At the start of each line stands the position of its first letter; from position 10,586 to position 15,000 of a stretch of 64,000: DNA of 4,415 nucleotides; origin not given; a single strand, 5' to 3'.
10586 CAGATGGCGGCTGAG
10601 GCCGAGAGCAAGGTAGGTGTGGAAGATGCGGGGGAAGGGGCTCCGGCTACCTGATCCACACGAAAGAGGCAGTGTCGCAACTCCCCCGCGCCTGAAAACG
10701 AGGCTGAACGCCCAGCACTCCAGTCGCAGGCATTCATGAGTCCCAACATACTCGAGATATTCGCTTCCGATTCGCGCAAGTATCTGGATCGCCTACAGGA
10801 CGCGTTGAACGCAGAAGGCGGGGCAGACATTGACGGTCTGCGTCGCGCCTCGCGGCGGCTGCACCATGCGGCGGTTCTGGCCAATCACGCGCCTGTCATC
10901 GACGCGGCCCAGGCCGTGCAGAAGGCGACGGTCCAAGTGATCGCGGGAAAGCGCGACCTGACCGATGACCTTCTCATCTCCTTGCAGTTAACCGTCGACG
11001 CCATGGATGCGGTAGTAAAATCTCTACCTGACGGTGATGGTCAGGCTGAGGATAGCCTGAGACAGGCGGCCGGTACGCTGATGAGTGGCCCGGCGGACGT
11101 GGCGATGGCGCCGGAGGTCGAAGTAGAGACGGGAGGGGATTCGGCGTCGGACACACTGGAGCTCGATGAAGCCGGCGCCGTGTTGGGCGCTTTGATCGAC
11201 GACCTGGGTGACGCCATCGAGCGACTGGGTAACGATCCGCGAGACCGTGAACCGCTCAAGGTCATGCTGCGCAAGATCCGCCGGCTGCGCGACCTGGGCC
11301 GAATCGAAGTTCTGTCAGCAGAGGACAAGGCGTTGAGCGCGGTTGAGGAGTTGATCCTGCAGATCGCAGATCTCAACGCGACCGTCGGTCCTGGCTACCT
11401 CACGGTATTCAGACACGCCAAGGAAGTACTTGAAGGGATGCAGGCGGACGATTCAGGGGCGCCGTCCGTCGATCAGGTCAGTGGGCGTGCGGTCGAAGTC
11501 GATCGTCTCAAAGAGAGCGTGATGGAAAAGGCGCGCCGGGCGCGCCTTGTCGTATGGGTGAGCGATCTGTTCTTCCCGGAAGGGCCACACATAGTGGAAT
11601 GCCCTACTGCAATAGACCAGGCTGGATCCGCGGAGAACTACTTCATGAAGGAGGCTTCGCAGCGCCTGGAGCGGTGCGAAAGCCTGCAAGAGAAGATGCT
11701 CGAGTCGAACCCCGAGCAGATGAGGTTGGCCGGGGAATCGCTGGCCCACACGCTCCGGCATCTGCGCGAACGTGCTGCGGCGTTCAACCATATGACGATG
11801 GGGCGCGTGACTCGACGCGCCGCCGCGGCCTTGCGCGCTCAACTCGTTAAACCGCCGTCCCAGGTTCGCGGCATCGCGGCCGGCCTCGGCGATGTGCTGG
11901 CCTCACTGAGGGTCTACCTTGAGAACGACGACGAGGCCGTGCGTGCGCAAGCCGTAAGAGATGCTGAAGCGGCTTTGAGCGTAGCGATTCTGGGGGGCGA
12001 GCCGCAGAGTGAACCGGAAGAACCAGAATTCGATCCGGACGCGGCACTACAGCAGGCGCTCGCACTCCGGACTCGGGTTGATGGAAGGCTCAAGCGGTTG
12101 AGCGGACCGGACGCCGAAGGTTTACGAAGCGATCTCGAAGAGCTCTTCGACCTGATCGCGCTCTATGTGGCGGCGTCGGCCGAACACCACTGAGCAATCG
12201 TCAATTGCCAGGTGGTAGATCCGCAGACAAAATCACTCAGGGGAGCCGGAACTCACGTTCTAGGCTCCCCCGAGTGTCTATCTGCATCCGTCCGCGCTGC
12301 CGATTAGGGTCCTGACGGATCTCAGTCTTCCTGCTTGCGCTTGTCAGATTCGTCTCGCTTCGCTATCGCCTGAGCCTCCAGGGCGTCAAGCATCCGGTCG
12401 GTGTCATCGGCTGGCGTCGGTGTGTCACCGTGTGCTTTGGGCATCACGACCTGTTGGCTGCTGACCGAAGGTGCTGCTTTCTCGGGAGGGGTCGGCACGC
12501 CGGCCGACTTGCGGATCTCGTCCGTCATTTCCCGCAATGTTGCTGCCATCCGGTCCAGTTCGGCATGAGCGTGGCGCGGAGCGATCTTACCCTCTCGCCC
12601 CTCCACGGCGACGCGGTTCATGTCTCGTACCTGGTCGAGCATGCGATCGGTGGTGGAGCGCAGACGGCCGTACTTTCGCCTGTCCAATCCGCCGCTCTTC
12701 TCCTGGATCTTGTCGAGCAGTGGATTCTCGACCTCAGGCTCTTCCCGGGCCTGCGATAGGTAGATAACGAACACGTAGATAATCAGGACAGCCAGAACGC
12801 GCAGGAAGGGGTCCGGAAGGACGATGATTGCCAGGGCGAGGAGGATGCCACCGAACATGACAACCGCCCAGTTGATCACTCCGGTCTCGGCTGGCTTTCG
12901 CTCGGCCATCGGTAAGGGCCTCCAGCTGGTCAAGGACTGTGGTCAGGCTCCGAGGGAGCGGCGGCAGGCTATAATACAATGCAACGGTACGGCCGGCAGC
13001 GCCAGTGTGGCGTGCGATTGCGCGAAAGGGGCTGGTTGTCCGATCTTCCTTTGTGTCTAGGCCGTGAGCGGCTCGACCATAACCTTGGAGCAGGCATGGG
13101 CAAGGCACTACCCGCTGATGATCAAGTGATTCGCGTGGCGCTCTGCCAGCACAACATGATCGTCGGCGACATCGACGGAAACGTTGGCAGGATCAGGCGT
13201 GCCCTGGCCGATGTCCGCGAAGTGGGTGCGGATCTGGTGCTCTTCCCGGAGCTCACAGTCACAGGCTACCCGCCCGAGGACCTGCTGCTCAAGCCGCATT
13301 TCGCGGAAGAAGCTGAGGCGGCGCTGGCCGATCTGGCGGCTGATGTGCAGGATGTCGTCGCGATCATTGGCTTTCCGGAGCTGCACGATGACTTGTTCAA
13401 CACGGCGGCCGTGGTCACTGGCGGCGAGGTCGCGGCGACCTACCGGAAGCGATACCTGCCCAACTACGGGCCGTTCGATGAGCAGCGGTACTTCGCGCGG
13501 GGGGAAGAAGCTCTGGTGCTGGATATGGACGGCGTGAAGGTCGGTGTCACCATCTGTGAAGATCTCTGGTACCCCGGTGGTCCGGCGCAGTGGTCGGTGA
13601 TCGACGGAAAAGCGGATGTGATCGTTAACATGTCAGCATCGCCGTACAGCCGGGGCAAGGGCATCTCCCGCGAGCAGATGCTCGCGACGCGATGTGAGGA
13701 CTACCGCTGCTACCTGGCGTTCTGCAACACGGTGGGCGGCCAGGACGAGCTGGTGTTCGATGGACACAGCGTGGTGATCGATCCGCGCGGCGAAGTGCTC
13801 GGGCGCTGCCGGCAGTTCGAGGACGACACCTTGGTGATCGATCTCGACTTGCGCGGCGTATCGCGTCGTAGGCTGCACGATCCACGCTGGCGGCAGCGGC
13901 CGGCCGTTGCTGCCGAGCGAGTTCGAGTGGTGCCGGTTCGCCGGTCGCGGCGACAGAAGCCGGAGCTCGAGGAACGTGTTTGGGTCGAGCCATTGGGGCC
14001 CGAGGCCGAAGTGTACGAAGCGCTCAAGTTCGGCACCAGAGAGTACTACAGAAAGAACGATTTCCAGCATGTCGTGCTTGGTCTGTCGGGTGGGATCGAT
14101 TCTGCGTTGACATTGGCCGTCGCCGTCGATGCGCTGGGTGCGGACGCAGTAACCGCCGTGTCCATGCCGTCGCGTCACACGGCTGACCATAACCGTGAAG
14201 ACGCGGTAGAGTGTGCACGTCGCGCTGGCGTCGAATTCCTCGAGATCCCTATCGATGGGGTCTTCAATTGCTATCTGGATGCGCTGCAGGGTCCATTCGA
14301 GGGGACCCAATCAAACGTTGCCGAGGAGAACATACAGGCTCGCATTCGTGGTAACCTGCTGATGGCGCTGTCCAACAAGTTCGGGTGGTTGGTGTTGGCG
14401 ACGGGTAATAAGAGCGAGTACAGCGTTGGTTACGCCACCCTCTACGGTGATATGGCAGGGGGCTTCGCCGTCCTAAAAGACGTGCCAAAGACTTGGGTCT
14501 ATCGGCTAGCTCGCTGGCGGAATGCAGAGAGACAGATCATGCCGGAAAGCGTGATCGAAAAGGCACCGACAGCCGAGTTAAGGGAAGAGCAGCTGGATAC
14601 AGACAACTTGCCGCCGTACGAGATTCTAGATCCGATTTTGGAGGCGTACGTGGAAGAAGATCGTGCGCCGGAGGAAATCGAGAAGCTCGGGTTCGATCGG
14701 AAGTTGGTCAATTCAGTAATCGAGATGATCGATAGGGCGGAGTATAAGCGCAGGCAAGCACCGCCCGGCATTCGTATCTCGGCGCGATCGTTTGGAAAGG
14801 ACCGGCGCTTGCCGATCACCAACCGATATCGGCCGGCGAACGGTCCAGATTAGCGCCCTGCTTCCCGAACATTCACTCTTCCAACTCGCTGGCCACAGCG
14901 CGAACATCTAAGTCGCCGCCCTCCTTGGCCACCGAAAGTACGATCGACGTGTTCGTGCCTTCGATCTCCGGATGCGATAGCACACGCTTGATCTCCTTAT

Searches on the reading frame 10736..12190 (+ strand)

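Call 56: search_protein_families(library=pfam, proteins=[window:10736-12190:+], max_evalue=0.001)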
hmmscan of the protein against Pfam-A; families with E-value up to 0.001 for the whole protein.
window:10736-12190:+ (485 aa): 1 family
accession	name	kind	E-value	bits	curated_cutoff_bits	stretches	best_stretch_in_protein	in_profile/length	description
PF01627.28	Hpt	-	5.8e-05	23.7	24.6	1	5-91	2-82/84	Hpt domain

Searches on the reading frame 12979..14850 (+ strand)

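Call 56: search_protein_families(library=pfam, proteins=[window:12979-14850:+], max_evalue=0.001)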
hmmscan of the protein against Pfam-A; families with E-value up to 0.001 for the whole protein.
window:12979-14850:+ (624 aa): 2 families
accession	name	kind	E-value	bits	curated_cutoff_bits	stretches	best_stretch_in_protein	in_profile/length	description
PF02540.23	NAD_synthase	-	2.3e-71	240.2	21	1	347-594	3-242/242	NAD synthase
PF00795.27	CN_hydrolase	-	7.3e-37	127.5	23.2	1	52-295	1-252/256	Carbon-nitrogen hydrolase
